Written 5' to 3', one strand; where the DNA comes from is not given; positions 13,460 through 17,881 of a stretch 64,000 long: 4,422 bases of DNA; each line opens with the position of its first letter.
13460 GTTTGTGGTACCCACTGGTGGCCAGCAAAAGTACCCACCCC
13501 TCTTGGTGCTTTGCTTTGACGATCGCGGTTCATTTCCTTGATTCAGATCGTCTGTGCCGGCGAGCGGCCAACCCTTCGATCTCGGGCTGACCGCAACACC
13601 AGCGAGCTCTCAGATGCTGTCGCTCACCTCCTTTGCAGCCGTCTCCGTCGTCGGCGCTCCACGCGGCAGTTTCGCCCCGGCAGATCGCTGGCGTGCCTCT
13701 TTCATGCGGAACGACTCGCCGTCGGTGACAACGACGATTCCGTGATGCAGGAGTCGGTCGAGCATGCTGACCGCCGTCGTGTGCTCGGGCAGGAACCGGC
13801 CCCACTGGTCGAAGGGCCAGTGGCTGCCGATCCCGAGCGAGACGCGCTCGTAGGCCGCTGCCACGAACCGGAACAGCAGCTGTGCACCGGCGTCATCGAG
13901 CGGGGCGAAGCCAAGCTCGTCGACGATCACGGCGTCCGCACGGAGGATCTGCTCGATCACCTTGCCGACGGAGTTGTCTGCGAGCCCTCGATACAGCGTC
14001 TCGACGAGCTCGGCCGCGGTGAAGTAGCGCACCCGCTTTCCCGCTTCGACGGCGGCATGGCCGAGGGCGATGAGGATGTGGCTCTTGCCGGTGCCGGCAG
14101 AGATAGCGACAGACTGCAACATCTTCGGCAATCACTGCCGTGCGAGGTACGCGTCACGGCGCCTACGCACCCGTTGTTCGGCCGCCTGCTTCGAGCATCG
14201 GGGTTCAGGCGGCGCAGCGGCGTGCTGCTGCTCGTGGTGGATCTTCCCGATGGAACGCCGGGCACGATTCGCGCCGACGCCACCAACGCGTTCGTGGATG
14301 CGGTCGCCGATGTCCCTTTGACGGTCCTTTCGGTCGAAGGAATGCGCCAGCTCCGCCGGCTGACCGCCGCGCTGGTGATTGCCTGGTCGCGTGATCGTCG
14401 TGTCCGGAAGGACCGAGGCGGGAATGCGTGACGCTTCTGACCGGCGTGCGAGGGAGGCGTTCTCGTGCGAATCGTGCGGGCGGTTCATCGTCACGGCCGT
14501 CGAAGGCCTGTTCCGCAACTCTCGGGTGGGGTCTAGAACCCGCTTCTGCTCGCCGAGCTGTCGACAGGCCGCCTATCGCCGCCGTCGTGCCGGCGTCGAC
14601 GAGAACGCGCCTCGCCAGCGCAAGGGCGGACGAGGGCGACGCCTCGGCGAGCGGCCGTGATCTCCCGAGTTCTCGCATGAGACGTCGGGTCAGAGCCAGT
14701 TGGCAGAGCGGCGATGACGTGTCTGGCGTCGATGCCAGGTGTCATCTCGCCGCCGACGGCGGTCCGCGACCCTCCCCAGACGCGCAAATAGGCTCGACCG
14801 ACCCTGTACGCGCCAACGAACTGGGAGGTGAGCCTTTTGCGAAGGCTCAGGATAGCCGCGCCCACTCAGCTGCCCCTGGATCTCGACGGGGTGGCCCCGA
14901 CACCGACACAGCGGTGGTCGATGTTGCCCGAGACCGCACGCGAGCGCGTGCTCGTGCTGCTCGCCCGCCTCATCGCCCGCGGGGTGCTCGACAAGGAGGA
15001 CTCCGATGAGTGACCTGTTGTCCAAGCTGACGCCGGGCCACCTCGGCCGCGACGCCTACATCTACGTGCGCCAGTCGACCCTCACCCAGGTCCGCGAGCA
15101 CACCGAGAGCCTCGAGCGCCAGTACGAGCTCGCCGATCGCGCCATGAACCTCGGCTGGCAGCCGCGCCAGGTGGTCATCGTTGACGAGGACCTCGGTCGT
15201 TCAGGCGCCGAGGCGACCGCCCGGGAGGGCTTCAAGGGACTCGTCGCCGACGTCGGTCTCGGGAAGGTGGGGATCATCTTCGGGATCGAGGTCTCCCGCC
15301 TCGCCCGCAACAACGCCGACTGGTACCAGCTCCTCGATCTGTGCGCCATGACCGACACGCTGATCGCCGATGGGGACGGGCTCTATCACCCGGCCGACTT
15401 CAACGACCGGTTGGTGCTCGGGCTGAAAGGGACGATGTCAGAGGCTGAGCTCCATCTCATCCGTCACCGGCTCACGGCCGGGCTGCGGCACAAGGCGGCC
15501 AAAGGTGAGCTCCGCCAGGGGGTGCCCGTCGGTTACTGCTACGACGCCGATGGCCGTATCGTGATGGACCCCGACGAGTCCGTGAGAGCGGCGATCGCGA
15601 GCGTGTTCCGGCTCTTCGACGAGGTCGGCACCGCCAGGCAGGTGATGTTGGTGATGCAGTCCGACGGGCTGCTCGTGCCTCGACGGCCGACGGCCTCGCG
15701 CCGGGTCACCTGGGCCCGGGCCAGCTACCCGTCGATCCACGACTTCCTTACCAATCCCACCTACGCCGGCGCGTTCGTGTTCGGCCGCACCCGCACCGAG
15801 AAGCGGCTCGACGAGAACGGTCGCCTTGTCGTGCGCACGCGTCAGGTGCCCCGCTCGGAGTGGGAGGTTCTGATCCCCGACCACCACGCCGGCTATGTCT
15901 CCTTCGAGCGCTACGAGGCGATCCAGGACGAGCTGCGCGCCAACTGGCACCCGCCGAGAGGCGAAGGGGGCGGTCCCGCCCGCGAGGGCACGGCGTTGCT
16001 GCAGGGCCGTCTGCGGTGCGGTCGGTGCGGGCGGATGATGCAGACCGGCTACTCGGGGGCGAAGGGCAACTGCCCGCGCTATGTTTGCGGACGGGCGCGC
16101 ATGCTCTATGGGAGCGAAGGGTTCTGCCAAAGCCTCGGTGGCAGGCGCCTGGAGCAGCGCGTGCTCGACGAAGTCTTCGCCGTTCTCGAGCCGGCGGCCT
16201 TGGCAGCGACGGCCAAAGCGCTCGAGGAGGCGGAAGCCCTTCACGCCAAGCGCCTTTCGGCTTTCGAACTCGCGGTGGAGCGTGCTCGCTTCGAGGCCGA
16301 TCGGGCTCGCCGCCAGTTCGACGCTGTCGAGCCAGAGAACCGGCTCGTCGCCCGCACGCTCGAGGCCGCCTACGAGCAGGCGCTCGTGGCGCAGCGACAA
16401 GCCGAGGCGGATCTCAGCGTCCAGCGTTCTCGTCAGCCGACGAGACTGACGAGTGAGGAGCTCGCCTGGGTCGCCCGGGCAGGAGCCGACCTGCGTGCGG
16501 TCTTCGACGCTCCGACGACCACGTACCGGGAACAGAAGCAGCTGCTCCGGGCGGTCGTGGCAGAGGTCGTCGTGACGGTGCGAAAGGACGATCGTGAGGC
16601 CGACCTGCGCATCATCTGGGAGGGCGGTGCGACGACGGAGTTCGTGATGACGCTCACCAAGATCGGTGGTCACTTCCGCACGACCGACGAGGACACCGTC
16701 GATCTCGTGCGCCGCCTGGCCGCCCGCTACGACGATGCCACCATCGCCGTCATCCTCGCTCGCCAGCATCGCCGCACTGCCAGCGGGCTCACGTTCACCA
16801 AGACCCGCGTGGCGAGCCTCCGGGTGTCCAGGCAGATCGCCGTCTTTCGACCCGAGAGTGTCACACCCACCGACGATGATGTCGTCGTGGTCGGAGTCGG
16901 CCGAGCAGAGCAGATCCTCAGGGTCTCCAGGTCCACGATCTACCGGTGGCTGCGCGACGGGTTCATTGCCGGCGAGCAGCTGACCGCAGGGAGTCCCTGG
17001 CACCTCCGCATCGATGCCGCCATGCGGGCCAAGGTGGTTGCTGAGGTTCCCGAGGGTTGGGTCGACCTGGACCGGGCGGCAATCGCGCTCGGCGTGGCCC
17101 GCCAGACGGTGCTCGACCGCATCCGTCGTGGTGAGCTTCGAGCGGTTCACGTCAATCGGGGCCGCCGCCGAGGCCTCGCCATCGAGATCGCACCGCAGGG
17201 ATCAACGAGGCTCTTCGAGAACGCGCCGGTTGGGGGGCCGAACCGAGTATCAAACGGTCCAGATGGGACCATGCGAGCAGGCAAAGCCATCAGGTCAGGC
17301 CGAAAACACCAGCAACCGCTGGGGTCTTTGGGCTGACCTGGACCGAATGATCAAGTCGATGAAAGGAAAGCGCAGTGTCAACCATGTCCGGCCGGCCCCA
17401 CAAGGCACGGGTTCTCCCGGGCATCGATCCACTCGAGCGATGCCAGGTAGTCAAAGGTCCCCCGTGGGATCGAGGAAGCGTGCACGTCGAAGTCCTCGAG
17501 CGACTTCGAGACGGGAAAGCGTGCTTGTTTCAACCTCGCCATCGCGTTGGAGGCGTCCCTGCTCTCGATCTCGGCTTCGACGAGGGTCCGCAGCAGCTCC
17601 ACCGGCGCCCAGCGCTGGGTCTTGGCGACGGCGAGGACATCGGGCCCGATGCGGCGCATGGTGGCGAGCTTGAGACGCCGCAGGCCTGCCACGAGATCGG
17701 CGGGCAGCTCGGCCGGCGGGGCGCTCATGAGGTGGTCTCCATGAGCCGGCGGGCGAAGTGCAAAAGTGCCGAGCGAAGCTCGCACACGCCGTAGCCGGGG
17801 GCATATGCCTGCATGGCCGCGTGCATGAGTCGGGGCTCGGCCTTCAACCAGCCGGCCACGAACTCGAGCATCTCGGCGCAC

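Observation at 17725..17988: Third gene translationally coupled between istA and istB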

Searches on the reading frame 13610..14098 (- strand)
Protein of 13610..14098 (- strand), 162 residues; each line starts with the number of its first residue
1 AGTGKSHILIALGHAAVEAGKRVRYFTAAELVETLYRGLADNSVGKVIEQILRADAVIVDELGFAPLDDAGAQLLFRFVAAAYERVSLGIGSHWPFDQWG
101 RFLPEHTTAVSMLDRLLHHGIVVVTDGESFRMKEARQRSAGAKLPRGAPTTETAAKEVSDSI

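Call 102: search_protein_families(library=pfam, proteins=[window:13610-14098:-], max_evalue=0.01)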
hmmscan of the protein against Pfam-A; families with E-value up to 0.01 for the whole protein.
window:13610-14098:- (162 aa): 3 families
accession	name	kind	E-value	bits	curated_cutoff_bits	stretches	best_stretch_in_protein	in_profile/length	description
PF01695.23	IstB_IS21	-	1.4e-36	126.7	24.1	1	2-137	102-237/238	IstB-like ATP binding protein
PF00308.24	Bac_DnaA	-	3e-06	27.9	23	1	2-77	44-121/162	Bacterial DnaA ATPAse domain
PF13604.12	AAA_30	-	0.00019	21.7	27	1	1-86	27-119/191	AAA domain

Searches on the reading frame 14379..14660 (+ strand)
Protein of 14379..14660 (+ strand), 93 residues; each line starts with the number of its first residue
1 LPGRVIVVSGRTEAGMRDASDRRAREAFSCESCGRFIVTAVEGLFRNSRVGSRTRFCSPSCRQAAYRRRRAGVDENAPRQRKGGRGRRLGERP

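Call 102: search_protein_families(library=pfam, proteins=[window:14379-14660:+], max_evalue=0.01)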
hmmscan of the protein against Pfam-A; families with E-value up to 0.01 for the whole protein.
window:14379-14660:+ (93 aa): 2 families
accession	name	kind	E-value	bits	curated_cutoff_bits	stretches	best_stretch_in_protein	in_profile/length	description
PF06467.20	zf-FCS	-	0.00093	19.4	22.4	1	28-62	5-36/39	MYM-type Zinc finger with FCS sequence motif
PF24461.1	DUF7576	-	0.0085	16.4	27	0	21-64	11-57/60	Family of unknown function (DUF7576)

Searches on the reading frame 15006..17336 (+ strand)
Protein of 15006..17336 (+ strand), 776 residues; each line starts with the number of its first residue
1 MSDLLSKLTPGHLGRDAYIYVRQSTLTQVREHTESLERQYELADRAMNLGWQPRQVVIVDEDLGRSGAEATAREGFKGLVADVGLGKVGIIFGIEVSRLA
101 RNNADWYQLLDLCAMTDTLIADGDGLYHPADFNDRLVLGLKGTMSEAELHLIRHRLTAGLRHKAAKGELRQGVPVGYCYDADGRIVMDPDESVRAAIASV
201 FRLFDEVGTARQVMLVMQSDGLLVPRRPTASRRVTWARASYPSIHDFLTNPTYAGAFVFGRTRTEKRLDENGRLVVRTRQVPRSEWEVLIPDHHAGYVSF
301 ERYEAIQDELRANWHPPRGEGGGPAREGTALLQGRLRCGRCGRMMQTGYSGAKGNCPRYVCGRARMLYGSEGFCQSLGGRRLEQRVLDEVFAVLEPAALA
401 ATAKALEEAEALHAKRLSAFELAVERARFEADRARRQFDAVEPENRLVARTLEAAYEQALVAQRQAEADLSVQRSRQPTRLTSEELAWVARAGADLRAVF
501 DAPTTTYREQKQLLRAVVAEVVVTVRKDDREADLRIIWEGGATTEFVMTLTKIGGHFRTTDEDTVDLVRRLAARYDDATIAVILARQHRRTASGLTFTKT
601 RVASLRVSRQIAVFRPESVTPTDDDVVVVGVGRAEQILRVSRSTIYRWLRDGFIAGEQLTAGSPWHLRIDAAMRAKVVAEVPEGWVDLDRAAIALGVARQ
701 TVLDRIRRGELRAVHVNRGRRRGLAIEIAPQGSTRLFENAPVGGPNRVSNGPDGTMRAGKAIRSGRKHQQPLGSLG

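Call 4: search_protein_families(library=pfam, proteins=[window:15006-17336:+], max_evalue=0.1)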
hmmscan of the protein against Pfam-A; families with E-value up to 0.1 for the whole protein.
window:15006-17336:+ (776 aa): 9 families
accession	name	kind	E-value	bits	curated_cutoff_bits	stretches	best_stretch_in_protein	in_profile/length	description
PF00239.26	Resolvase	-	2.7e-19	70.2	23.3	1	17-168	1-144/145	Resolvase, N terminal domain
PF07508.19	Recombinase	-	1.6e-11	44.8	21.1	1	195-312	5-101/102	Recombinase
PF12728.13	HTH_17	-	1.1e-08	35.6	27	2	635-655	8-29/51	Helix-turn-helix domain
PF13408.12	Zn_ribbon_recom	-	8.9e-07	29.6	25.3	1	331-390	1-57/58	Recombinase zinc beta ribbon domain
PF13518.12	HTH_28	-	0.0021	18.6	25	0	633-650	17-34/52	Helix-turn-helix domain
PF13384.12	HTH_23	-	0.0038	17.4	24.6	0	637-650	26-39/50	Homeodomain-like domain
PF01710.22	HTH_Tnp_IS630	-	0.0072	16.8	21.3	0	631-650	21-40/119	Transposase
PF13551.12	HTH_29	-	0.062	13.8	28.1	0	636-650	20-34/64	Winged helix-turn helix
PF02796.21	HTH_7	-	0.077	13.6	23.8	0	637-651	30-44/45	Helix-turn-helix domain of resolvase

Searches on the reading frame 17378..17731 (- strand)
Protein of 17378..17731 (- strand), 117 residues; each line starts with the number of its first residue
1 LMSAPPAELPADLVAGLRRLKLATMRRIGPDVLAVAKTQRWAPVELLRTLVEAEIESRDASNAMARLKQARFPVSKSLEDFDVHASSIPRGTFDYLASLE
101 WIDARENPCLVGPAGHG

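Call 4: search_protein_families(library=pfam, proteins=[window:17378-17731:-], max_evalue=0.1)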
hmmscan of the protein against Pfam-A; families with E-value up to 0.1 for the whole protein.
window:17378-17731:- (117 aa): 1 family
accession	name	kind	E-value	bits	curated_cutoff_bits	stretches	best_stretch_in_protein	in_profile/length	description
PF01695.23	IstB_IS21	-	1.6e-14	54.5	24.1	1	17-117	3-104/238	IstB-like ATP binding protein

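Call 6: search_protein_families(library=ncbifam, proteins=[window:17378-17731:-], max_evalue=0.1)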
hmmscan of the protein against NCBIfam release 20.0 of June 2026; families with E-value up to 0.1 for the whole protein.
window:17378-17731:- (117 aa): 4 families
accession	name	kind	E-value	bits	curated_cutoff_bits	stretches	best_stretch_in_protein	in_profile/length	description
NF038214.1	IS21_help_AAA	equivalog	4.6e-21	75.6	200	1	17-117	1-102/232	IS21-like element helper ATPase IstB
NF005098.0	PRK06526.1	subfamily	9.4e-17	61.3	296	1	12-117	15-121/266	transposase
NF006616.1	PRK09183.1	subfamily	2.4e-11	43.4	300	1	18-117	12-112/253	IS21-like element helper ATPase IstB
NF006038.0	PRK08181.1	subfamily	2.9e-07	30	317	1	16-117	16-119/271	transposase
